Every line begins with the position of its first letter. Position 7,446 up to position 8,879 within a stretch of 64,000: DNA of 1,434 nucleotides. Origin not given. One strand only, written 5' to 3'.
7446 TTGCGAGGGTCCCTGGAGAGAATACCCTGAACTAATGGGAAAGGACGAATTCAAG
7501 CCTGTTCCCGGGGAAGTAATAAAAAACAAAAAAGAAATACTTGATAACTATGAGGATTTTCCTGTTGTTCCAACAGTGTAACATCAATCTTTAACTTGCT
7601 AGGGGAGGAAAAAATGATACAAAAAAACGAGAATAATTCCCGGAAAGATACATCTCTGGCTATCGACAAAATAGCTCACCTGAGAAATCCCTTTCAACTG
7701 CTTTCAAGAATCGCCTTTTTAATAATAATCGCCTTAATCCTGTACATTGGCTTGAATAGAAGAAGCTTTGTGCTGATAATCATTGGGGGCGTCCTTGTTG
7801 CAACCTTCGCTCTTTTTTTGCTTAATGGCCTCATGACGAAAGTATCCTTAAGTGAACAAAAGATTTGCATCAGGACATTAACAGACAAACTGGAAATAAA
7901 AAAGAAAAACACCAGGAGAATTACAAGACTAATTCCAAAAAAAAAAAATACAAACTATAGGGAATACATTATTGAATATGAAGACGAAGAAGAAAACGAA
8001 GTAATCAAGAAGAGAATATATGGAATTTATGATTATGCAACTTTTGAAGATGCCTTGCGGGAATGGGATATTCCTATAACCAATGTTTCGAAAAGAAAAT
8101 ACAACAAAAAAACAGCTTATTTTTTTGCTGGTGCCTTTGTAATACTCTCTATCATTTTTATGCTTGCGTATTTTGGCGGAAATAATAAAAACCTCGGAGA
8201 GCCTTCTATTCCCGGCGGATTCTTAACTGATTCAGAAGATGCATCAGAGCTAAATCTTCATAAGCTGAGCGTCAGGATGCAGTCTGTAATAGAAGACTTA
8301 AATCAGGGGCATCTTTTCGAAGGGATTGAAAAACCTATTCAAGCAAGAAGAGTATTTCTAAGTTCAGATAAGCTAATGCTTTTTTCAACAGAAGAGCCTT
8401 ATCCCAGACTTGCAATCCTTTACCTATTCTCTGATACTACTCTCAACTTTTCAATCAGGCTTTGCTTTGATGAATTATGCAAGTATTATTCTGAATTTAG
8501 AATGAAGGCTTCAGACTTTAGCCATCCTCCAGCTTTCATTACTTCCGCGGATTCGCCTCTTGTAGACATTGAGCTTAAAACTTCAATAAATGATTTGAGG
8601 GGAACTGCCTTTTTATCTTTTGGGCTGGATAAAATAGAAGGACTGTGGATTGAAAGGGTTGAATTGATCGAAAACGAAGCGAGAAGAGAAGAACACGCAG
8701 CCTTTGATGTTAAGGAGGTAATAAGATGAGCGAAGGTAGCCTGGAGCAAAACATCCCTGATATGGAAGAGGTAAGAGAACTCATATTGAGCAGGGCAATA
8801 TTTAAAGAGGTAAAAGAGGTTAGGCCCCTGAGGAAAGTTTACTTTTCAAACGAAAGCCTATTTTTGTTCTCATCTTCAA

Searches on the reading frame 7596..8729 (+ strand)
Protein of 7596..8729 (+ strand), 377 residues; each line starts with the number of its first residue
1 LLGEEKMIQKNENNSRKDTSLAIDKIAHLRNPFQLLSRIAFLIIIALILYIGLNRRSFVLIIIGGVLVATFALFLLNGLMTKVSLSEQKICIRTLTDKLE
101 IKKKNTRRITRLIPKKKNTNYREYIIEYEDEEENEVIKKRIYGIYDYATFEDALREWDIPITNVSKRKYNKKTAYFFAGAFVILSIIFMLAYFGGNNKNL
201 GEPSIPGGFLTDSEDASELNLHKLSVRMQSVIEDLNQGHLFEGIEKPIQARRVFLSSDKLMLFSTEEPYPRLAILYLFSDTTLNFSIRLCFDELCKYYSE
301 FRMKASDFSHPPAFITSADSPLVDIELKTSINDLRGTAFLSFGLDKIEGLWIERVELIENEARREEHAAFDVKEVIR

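Call 18: search_protein_families(library=pfam, proteins=[window:7596-8729:+], max_evalue=0.001)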
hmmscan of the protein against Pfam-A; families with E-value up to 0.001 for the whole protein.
window:7596-8729:+ (377 aa): 0 families

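Call 21: search_protein_families(library=pfam, proteins=[window:7596-8729:+], max_evalue=10)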
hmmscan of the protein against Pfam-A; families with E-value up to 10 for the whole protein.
window:7596-8729:+ (377 aa): 8 families
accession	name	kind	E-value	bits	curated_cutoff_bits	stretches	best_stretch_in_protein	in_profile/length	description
PF04932.20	Wzy_C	-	0.0017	18.6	31.7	1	37-79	15-63/149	O-Antigen ligase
PF13903.11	Claudin_2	-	0.019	15.2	29.1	1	10-87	68-141/192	PMP-22/EMP/MP20/Claudin tight junction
PF12698.13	ABC2_membrane_3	-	0.031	13.8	31.6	1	101-194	85-180/347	ABC-2 family transporter protein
PF04647.20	AgrB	-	0.048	13.4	23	1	160-192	131-160/185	Accessory gene regulator B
PF02453.23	Reticulon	-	0.13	12.6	31.8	1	37-117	13-87/157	Reticulon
PF20226.3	DUF6585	-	0.14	12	27.7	1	39-89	35-86/249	Family of unknown function (DUF6585)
PF13567.11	DUF4131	-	0.17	12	31.6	1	39-82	10-54/165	Domain of unknown function (DUF4131)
PF20990.2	DUF2207_C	-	0.19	11.8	33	2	17-83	122-192/247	Predicted membrane protein (DUF2207) C-terminal domain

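Call 69: search_protein_families(library=ncbifam, proteins=[window:7596-8729:+], max_evalue=0.01)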
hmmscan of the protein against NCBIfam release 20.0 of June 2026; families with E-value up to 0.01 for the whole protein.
window:7596-8729:+ (377 aa): 0 families
